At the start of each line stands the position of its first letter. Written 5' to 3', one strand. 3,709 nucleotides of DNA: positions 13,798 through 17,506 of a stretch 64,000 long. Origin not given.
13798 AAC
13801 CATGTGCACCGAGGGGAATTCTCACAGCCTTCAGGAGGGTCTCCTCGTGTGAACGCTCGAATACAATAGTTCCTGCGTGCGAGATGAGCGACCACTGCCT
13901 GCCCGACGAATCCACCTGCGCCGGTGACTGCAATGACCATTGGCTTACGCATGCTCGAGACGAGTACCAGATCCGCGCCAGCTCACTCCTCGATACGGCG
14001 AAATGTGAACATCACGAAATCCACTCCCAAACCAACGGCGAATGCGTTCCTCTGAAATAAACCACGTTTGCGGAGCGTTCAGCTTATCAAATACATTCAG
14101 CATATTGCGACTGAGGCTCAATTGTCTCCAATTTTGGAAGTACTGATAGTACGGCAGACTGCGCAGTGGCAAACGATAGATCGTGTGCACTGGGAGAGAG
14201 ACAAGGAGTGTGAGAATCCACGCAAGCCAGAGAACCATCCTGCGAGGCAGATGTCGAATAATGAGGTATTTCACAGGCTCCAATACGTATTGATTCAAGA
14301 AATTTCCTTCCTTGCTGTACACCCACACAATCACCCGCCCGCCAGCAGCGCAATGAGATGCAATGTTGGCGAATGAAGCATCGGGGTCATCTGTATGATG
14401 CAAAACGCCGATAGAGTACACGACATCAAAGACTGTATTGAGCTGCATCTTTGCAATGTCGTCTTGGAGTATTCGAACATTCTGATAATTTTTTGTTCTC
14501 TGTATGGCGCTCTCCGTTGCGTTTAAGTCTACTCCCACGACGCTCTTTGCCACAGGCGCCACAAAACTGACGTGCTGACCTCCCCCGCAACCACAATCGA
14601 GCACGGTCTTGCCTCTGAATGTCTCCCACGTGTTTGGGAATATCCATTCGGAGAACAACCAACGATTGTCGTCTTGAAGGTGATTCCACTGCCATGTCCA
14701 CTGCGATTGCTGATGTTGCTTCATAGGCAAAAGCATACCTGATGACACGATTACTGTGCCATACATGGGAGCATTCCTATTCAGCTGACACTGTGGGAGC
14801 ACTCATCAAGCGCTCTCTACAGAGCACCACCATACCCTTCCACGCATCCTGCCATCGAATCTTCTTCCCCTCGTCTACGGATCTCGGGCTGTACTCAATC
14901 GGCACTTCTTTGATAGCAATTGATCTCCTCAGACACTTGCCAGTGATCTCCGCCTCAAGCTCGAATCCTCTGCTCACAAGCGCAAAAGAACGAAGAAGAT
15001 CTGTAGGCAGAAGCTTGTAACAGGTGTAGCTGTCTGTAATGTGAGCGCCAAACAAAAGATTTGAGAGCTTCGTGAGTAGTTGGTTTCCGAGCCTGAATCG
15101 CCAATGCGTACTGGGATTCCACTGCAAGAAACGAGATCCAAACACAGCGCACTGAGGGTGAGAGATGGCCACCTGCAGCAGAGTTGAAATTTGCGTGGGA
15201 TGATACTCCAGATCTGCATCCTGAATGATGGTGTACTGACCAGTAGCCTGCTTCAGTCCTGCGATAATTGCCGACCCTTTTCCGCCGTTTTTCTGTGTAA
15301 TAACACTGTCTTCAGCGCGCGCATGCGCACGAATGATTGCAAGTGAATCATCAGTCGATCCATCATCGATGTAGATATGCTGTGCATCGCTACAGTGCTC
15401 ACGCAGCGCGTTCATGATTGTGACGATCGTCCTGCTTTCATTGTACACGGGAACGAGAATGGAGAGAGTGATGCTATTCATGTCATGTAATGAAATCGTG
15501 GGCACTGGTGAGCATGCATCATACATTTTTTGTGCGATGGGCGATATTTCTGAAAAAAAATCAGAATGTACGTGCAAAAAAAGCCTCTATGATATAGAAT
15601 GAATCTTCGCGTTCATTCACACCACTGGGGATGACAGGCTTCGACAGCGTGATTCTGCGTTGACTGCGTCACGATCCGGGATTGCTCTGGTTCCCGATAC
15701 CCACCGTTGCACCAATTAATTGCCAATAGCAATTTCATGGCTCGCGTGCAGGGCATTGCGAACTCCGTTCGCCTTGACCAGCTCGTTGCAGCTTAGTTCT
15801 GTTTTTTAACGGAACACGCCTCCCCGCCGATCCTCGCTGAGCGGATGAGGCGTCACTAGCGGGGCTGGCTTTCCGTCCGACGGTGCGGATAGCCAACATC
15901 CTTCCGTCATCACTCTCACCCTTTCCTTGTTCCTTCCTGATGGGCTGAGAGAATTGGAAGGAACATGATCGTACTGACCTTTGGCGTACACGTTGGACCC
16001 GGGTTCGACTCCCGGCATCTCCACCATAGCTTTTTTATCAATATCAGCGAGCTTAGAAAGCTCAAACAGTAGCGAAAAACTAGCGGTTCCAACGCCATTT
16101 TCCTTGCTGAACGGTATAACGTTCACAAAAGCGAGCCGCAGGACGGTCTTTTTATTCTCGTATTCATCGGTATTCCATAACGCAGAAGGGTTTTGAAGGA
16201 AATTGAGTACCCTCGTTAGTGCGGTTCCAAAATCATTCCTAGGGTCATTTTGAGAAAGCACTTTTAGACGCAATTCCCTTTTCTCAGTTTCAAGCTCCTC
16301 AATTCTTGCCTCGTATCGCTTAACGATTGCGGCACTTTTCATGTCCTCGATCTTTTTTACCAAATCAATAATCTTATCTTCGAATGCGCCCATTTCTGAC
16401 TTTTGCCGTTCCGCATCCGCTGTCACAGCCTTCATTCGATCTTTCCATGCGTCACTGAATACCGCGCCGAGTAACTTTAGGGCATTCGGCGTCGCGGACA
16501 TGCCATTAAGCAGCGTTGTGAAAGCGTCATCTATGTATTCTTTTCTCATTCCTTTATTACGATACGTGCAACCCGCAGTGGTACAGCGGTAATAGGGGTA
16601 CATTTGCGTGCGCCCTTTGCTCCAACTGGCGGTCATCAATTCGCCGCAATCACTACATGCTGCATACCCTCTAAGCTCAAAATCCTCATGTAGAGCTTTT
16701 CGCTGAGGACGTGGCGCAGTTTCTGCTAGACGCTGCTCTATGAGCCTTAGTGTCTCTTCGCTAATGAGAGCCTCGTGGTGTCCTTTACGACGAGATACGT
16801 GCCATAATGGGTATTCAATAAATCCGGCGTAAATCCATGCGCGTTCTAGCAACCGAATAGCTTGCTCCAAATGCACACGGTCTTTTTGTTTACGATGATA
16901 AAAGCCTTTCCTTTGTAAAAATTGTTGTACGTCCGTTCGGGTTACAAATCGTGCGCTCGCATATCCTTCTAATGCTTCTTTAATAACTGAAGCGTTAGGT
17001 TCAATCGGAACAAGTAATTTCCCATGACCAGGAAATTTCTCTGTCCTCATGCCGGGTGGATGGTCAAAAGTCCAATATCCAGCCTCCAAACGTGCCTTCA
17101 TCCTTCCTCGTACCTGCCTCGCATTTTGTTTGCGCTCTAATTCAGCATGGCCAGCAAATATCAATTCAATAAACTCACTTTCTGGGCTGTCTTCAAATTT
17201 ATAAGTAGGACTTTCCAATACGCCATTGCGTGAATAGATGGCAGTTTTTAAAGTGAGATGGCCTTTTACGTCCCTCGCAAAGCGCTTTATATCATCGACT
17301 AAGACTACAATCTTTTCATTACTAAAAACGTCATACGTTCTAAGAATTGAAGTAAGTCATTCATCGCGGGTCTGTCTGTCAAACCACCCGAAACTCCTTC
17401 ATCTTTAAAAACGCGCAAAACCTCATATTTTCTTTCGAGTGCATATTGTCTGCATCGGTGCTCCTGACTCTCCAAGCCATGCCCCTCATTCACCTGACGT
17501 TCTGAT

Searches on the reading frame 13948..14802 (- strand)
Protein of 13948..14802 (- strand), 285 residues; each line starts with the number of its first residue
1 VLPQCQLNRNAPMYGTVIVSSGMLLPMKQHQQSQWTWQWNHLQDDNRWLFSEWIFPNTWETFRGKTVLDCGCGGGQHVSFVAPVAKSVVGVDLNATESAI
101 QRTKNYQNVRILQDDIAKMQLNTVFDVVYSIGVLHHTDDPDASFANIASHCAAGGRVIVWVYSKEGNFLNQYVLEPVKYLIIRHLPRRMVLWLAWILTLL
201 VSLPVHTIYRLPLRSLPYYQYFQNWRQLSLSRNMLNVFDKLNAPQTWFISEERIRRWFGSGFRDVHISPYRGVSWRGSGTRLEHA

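Call 68: search_protein_families(library=pfam, proteins=[window:13948-14802:-], max_evalue=0.00001)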
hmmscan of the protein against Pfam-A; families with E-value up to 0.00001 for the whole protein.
window:13948-14802:- (285 aa): 7 families
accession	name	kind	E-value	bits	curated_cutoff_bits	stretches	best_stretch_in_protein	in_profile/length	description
PF08241.18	Methyltransf_11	-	6.9e-16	59.1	21.2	1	68-159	1-95/95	Methyltransferase domain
PF13489.12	Methyltransf_23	-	7.8e-15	55.4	27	1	61-166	20-123/164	Methyltransferase domain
PF13649.12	Methyltransf_25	-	4.9e-14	53.2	27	1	67-155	1-97/97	Methyltransferase domain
PF13847.12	Methyltransf_31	-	8.7e-14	51.9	27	1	63-169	3-119/145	Methyltransferase domain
PF08242.18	Methyltransf_12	-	1.4e-13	51.9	30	1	68-157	1-98/98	Methyltransferase domain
PF08003.17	Methyltransf_9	-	2.8e-10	40.1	23.8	1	61-174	113-230/315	Protein of unknown function (DUF1698)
PF05401.17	NodS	-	8.7e-06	26.2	24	0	66-140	46-122/201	Nodulation protein S (NodS)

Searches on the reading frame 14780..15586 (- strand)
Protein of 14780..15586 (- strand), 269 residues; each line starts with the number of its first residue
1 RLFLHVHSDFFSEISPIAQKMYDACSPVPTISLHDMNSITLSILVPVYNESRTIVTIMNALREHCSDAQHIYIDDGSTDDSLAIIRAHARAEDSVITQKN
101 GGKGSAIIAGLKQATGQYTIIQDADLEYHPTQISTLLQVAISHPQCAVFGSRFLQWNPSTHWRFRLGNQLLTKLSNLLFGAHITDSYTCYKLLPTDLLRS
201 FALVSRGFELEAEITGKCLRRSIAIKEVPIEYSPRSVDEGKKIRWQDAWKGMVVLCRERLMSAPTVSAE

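Call 68: search_protein_families(library=pfam, proteins=[window:14780-15586:-], max_evalue=0.00001)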
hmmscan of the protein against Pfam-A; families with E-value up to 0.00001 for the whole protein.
window:14780-15586:- (269 aa): 1 family
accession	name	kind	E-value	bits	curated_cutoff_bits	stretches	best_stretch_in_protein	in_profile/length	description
PF00535.33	Glycos_transf_2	-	5.3e-23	82.2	23.3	1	42-196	1-162/168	Glycosyl transferase family 2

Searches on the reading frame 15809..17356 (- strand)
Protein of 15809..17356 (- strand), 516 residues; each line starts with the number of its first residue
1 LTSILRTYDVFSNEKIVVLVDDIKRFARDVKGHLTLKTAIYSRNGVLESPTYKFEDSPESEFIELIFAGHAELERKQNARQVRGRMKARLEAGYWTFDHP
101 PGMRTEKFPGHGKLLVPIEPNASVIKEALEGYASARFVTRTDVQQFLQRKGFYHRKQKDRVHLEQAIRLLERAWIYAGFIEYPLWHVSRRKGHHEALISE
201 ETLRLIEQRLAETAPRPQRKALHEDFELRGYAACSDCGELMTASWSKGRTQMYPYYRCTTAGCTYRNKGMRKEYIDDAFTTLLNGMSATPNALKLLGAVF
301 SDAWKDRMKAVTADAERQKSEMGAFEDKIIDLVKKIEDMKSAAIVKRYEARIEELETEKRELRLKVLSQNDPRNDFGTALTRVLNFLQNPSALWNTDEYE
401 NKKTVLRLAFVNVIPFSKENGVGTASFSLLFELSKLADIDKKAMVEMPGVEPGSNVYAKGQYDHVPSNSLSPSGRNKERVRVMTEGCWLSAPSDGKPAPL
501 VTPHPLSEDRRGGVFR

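Call 68: search_protein_families(library=pfam, proteins=[window:15809-17356:-], max_evalue=0.00001)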
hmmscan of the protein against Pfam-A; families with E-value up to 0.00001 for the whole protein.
window:15809-17356:- (516 aa): 2 families
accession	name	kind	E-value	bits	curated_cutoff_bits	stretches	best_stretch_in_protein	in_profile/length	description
PF13408.12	Zn_ribbon_recom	-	3e-08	34.3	25.3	1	228-283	2-57/58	Recombinase zinc beta ribbon domain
PF00239.26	Resolvase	-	5.5e-06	27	23.3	0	16-93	64-143/145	Resolvase, N terminal domain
